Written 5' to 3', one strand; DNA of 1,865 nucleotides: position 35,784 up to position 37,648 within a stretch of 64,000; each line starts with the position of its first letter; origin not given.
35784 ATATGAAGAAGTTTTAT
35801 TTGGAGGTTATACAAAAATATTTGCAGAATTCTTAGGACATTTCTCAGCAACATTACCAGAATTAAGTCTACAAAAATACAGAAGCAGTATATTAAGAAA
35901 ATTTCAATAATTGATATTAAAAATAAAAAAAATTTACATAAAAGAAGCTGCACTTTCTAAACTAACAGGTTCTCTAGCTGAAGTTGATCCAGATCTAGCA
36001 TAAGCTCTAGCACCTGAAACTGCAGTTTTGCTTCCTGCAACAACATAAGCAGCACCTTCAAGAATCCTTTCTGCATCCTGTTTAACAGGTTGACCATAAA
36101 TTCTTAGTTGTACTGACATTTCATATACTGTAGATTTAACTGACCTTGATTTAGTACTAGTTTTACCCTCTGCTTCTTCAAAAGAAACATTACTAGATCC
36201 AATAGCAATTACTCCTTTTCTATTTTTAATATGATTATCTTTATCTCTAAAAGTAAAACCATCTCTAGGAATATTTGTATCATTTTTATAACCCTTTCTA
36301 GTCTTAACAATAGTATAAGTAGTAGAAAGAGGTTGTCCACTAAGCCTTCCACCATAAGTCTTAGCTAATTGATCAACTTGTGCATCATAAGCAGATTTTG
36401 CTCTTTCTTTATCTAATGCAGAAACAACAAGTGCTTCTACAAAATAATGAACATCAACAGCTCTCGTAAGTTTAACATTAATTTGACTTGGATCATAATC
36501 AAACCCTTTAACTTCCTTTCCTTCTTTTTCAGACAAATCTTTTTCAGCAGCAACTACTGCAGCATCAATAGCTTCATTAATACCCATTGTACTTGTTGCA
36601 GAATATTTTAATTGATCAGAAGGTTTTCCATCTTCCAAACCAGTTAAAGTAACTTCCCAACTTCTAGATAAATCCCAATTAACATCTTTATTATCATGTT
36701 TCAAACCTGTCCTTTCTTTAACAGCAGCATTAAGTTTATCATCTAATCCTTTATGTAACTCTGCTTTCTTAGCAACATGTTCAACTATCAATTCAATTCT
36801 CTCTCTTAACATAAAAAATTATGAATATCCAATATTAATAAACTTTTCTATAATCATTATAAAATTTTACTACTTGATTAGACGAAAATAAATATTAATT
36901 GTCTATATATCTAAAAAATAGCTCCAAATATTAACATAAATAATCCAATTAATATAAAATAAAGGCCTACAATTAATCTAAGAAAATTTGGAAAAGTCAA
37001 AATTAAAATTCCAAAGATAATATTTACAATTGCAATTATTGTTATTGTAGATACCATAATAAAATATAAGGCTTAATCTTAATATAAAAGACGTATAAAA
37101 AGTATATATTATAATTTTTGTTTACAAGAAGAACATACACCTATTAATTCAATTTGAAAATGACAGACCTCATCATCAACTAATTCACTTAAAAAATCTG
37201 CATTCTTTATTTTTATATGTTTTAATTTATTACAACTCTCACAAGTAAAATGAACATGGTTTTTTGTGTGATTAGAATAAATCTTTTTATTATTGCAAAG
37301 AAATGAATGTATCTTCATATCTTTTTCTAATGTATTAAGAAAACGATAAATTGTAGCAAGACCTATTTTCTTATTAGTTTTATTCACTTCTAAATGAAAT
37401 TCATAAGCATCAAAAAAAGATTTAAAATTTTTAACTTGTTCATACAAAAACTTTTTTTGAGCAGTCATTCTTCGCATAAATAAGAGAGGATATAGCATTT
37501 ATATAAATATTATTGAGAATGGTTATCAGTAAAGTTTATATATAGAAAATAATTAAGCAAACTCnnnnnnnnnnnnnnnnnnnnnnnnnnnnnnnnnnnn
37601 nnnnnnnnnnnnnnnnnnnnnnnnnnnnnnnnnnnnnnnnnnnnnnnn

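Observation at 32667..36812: Block of three large unknown proteins, one with a transglutaminase-like Cys-His-Asp core, with atypical composition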

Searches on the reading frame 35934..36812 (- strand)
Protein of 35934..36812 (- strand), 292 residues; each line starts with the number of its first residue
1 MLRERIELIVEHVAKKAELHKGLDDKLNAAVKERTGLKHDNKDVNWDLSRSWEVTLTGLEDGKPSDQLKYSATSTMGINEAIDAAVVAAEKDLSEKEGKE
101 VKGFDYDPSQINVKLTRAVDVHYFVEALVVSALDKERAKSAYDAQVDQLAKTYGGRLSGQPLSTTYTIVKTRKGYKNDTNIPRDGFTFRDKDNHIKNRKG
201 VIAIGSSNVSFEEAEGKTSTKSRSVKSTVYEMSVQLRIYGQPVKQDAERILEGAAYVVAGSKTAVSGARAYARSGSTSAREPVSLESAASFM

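Call 3: search_protein_families(library=pfam, proteins=[window:35934-36812:-], max_evalue=1)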
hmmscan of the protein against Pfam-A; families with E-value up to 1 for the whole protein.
window:35934-36812:- (292 aa): 1 family
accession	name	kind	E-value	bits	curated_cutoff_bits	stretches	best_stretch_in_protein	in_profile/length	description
PF07311.17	Dodecin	-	0.0056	17.4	22.5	1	71-105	8-42/64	Dodecin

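Call 4: search_protein_families(library=phrogs, proteins=[window:35934-36812:-], max_evalue=1)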
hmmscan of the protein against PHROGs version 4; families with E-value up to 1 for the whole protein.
window:35934-36812:- (292 aa): 1 family
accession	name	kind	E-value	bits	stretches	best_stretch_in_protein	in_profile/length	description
phrog_5019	-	unknown function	0.061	14.6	1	181-226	84-129/147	-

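Call 5: search_protein_families(library=ncbifam, proteins=[window:35934-36812:-], max_evalue=1)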
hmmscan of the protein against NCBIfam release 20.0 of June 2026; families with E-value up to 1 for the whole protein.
window:35934-36812:- (292 aa): 0 families

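Call 13: find_homologous_proteins(query=window:35937-36812:-)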
Query window:35937-36812:- (292 aa): 1 proteins with E <= 0.001 among 3162 candidates.
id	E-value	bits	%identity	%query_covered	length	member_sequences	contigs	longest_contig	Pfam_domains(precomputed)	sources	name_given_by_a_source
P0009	1.1e-181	620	100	100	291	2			-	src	-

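Call 26: search_solved_structures(query=A3, max_evalue=10)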
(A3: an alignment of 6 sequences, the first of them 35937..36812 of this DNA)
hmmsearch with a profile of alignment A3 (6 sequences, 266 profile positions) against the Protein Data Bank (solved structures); distinct sequences matched with E-value up to 10: 3.
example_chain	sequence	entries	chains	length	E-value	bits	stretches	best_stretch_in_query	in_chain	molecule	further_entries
2w9y_A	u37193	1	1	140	0.073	15.9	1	12-65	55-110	FATTY ACID/RETINOL BINDING PROTEIN PROTEIN 7, ISOFORM A, CONFIRMED BY TRANSCRIPT EVIDENCE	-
8bl6_A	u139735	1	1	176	0.5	13.2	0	1-58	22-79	dIG14-scdim-EF62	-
8bl3_A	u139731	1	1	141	1.4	11.7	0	5-57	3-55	scIg12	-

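Call 66: predict_structure(alignment_id=A7)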
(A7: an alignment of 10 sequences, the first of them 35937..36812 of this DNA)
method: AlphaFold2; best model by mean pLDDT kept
length: 292 residues; sequences in the alignment: 10
mean_pLDDT: 81.9   pTM: 0.68
mean pLDDT of the five models: 81.9, 81.8, 78.5, 78.1, 77.9
residues with pLDDT >= 90: 181; 70-90: 60; 50-70: 4; < 50: 47
segments of 3 or more residues with pLDDT < 50: 246-292
pLDDT, mean of each block of 10 residues (from residue 1): 93 95 95 93 91 94 89 95 95 91 89 96 91 93 91 92 93 90 75 77 92 89 89 93 58 39 29 33 42 43
secondary structure, 60 per line:
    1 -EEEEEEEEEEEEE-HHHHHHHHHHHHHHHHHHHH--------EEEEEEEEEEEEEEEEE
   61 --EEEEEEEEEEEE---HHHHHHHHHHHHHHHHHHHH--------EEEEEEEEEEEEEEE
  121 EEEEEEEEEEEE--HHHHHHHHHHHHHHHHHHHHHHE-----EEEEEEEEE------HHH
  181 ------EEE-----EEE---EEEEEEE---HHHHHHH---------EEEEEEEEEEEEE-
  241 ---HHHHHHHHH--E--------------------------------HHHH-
elements in order: E2-14 H16-35 E44-60 E63-74 H78-97 E106-132 H135-156 E163-171 E187-189 E195-197 E201-207 H211-217 E227-239 H244-252 H288-291

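Call 95: fold_search(model_id=the predicted structure, library=viral)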
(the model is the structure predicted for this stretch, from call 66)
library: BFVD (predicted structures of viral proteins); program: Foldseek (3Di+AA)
matches with E <= 10: 618; with E <= 0.001: 0
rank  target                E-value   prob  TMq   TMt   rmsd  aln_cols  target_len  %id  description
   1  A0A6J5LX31            8.5e-03  0.12  0.11  0.05  22.6       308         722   10  Uncharacterized protein [uncultured Caudovirales phage]
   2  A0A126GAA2            1.1e-02  0.23  0.15  0.10  24.8       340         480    7  (no name in the UniProt tables at hand)
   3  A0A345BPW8            1.3e-02  0.16  0.15  0.08  16.6       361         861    8  (no name in the UniProt tables at hand)
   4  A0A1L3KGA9            3.3e-02  0.11  0.14  0.12  17.7       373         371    9  (no name in the UniProt tables at hand)
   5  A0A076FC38            3.3e-02  0.06  0.10  0.09  22.9       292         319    9  Uncharacterized protein [Penaeus monodon nudivirus]
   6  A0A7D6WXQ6            3.5e-02  0.13  0.12  0.12  17.3       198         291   10  ORF [Chaq-like virus]
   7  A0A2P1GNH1            4.9e-02  0.07  0.12  0.07  25.4       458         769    9  Capsid protein [Yili teratoscincus roborowskii astrovirus]
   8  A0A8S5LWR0            7.8e-02  0.04  0.09  0.04  21.0       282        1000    6  Virion structural protein 2 [Myoviridae sp. cto1k8]
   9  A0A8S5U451            9.8e-02  0.06  0.08  0.03  26.9       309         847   11  Uncharacterized protein [Siphoviridae sp. ct6GI21]
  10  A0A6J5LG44            9.8e-02  0.04  0.10  0.04  26.9       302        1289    9  Tip attachment protein J [uncultured Caudovirales phage]
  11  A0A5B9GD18            1.0e-01  0.09  0.15  0.06  22.0       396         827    8  (no name in the UniProt tables at hand)
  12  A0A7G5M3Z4            1.1e-01  0.13  0.13  0.08  21.3       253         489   14  (no name in the UniProt tables at hand)
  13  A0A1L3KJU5            1.1e-01  0.06  0.15  0.13  19.3       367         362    9  (no name in the UniProt tables at hand)
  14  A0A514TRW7            1.4e-01  0.11  0.11  0.13  18.0       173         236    6  (no name in the UniProt tables at hand)
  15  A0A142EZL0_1          1.4e-01  0.08  0.14  0.06  13.7       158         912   10  (no name in the UniProt tables at hand)
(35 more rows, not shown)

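Call 99: search_protein_families(library=padloc, proteins=[window:35937-36812:-], max_evalue=0.1)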
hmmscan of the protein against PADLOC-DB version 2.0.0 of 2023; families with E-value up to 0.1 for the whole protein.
window:35937-36812:- (292 aa): 0 families

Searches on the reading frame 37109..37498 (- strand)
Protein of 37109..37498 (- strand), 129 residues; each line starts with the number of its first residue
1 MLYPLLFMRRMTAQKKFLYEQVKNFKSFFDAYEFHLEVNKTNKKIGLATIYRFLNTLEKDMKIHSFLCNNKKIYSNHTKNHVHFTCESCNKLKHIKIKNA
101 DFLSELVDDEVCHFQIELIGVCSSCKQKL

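Call 3: search_protein_families(library=pfam, proteins=[window:37109-37498:-], max_evalue=1)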
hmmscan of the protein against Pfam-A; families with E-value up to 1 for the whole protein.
window:37109-37498:- (129 aa): 5 families
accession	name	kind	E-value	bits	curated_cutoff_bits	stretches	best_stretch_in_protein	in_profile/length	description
PF01475.25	FUR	-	1e-13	51.9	23.1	1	10-99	5-97/121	Ferric uptake regulator family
PF15969.10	RexA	-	0.023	14.7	25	1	29-110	5-92/235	Intracellular sensor of Lambda phage, Abi component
PF08797.16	HIRAN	-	0.056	13.7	24.7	1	71-124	30-79/96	HIRAN domain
PF19481.4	DUF6017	-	0.073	13.7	27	1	57-125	39-107/148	Family of unknown function (DUF6017)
PF12740.14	PETase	-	0.55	10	28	1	34-80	210-256/263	PET hydrolase-like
